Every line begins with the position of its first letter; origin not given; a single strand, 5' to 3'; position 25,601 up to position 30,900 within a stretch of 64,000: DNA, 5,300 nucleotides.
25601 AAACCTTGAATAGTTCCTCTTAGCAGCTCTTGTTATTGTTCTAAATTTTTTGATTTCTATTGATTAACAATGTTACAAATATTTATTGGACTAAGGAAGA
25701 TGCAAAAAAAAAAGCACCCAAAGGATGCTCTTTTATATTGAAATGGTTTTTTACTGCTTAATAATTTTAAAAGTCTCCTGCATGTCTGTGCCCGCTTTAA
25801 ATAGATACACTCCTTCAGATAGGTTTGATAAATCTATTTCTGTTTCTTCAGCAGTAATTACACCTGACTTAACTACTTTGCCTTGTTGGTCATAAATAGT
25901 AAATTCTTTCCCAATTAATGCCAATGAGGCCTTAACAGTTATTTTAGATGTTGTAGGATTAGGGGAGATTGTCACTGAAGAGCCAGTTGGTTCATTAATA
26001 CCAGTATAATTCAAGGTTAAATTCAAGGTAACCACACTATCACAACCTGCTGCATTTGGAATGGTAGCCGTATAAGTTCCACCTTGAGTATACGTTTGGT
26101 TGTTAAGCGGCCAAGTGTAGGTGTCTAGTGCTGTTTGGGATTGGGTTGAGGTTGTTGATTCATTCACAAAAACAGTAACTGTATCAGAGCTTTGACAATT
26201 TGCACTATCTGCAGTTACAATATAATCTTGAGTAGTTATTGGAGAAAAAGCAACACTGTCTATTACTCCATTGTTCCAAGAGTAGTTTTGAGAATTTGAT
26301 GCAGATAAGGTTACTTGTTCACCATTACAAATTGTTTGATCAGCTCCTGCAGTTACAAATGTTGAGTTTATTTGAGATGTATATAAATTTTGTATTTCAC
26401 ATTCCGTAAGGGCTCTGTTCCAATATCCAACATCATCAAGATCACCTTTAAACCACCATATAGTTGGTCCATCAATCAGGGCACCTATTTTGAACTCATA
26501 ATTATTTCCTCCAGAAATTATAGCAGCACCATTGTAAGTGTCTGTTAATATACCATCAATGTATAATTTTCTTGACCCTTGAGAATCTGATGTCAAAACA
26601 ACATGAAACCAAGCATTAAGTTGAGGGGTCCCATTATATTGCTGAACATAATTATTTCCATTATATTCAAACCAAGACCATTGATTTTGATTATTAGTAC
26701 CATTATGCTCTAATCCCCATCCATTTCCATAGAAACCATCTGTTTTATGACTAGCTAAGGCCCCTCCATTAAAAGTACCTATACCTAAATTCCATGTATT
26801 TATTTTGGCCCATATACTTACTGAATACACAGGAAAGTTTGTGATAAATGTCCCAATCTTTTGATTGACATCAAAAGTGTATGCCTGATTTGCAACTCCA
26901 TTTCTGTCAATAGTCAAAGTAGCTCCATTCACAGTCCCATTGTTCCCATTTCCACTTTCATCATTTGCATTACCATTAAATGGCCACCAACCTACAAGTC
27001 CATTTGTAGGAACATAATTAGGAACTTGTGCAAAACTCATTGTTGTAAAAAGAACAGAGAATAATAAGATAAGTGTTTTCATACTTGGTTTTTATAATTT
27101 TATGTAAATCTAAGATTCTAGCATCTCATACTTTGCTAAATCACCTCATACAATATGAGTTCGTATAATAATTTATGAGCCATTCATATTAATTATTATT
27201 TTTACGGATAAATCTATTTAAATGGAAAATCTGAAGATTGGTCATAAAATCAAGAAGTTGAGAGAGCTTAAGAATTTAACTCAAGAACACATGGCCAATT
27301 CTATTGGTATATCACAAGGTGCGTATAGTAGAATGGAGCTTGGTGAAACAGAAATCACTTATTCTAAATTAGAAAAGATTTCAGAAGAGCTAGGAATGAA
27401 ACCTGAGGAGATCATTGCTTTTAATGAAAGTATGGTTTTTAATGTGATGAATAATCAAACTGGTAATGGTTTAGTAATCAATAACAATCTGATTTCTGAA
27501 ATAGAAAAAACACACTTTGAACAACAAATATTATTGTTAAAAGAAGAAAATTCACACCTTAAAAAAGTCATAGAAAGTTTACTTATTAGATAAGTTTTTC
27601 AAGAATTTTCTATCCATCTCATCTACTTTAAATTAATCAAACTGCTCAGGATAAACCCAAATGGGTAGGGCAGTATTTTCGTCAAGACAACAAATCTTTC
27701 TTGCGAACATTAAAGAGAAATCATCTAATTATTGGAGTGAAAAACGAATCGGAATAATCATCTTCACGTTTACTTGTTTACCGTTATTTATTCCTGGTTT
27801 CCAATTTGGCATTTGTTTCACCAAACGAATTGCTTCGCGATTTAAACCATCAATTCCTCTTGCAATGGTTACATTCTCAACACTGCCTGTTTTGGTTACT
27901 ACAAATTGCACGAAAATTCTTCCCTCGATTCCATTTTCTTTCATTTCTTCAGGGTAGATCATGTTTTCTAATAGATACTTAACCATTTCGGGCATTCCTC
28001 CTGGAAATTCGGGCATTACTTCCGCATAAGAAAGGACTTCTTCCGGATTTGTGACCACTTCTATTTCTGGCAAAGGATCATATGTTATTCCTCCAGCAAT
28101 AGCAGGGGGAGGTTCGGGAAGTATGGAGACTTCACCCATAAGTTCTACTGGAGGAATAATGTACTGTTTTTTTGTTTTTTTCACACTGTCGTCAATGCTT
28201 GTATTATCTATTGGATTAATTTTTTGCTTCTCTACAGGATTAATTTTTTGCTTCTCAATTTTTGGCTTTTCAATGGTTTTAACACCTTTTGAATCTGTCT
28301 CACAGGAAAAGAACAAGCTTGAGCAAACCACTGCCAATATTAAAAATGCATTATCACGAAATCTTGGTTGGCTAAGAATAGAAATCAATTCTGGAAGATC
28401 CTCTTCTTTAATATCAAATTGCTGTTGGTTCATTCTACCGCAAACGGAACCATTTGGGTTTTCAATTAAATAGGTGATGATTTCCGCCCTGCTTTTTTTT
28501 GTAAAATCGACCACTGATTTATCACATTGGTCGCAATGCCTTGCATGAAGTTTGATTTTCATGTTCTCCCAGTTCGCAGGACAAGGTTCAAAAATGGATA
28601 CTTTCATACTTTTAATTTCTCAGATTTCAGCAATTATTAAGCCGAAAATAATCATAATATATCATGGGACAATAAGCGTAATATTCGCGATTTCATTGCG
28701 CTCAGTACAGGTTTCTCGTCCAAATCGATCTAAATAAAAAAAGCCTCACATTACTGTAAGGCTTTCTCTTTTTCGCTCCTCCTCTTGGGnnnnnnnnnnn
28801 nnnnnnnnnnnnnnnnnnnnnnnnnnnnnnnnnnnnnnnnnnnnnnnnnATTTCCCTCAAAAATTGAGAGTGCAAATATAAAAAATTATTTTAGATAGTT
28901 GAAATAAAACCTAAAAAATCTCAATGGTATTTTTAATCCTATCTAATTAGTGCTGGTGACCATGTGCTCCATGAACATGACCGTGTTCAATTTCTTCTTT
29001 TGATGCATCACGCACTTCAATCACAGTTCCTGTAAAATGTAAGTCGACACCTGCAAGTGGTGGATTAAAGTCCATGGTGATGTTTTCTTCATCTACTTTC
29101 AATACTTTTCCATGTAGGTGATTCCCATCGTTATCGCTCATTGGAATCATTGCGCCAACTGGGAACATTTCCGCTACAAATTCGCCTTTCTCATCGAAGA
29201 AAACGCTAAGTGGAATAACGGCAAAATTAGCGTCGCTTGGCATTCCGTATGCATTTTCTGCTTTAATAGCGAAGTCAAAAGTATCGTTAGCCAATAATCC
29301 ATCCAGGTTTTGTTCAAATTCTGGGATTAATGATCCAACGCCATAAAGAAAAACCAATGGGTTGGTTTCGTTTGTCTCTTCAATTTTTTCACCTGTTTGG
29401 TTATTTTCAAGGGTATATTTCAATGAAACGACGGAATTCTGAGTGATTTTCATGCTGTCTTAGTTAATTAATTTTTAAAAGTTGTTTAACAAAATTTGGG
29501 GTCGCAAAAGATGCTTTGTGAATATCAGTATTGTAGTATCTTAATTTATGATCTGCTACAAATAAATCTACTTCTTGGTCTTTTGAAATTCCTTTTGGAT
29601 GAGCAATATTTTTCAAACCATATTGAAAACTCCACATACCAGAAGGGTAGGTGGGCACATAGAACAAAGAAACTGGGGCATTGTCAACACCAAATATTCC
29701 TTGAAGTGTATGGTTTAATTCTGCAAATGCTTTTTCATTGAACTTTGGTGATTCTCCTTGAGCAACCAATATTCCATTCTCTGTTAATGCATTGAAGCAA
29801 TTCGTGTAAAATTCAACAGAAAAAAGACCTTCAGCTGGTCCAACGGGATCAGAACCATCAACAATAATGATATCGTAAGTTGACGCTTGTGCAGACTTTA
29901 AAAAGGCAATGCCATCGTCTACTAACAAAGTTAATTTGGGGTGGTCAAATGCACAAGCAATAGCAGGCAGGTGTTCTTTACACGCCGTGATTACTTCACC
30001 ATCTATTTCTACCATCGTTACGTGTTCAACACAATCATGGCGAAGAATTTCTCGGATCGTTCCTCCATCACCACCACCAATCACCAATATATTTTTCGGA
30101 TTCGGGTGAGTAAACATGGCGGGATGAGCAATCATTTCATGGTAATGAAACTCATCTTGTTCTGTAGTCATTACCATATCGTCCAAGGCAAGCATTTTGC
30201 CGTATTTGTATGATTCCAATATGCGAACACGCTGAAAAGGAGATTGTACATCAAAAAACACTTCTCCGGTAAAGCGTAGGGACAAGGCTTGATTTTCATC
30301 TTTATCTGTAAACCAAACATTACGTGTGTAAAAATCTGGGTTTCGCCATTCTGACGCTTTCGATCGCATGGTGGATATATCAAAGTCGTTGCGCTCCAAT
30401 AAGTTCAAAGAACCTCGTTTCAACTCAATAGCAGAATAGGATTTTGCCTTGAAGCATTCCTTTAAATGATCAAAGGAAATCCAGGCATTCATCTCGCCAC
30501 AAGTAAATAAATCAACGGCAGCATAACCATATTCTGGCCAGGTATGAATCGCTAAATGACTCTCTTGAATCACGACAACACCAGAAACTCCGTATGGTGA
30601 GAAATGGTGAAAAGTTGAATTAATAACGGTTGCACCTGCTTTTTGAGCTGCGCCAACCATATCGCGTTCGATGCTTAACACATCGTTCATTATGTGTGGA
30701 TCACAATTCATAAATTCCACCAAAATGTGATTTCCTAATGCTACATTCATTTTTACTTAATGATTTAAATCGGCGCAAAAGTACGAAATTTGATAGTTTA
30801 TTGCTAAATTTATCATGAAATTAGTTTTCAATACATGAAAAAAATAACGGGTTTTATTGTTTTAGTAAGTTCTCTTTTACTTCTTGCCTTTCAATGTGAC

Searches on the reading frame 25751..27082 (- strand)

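Call 80: search_protein_families(library=pfam, proteins=[window:25751-27082:-], max_evalue=0.0001)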
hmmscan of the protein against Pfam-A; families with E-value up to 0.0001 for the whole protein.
window:25751-27082:- (443 aa): 2 families
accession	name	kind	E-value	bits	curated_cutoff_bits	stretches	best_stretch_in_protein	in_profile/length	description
PF13385.13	Laminin_G_3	-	4.6e-15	56.5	27.6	1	86-231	19-151/151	Concanavalin A-like lectin/glucanases superfamily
PF18962.6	Por_Secre_tail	-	3e-11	43.9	27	1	372-439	1-72/75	Secretion system C-terminal sorting domain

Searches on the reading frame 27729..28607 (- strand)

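Call 80: search_protein_families(library=pfam, proteins=[window:27729-28607:-], max_evalue=0.0001)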
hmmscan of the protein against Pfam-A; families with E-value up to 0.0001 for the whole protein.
window:27729-28607:- (292 aa): 1 family
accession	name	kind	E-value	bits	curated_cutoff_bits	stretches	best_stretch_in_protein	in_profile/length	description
PF03544.19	TonB_C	-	7.1e-20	71.7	24.6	1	215-291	2-79/79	Gram-negative bacterial TonB protein C-terminal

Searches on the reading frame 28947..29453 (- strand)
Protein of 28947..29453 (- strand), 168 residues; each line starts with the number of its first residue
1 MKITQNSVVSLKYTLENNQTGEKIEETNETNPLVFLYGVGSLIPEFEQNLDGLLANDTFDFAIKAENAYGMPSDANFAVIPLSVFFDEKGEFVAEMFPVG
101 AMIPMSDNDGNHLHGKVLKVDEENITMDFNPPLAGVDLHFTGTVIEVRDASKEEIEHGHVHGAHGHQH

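Call 80: search_protein_families(library=pfam, proteins=[window:28947-29453:-], max_evalue=0.0001)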
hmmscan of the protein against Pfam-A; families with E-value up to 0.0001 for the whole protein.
window:28947-29453:- (168 aa): 1 family
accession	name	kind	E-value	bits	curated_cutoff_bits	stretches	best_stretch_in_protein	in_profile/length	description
PF00254.34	FKBP_C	-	5.7e-07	30.2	21.1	1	3-73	5-75/94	FKBP-type peptidyl-prolyl cis-trans isomerase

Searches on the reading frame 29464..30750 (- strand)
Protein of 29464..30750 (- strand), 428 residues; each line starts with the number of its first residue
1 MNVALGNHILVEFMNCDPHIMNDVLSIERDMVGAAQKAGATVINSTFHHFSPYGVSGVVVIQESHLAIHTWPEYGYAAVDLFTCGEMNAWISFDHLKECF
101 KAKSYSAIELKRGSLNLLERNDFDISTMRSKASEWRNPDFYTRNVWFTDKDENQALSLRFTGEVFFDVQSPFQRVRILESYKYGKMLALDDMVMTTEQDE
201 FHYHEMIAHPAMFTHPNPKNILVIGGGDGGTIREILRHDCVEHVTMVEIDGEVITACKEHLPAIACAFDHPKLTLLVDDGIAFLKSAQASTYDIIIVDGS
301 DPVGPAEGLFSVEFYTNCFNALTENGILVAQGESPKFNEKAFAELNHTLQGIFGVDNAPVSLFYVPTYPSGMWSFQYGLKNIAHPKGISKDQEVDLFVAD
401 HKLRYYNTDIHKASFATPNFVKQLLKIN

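Call 80: search_protein_families(library=pfam, proteins=[window:29464-30750:-], max_evalue=0.0001)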
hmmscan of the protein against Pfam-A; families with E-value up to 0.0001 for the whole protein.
window:29464-30750:- (428 aa): 3 families
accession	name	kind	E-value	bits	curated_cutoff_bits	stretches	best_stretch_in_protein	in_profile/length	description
PF01564.23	Spermine_synth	-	1.5e-63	214.2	22.9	1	200-381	1-179/186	Spermine/spermidine synthase domain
PF02675.21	AdoMet_dc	-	1.8e-39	134.8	25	1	8-113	1-107/107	S-adenosylmethionine decarboxylase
PF17284.7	Spermine_synt_N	-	1.1e-12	48.1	22.1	1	145-197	1-53/53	Spermidine synthase tetramerisation domain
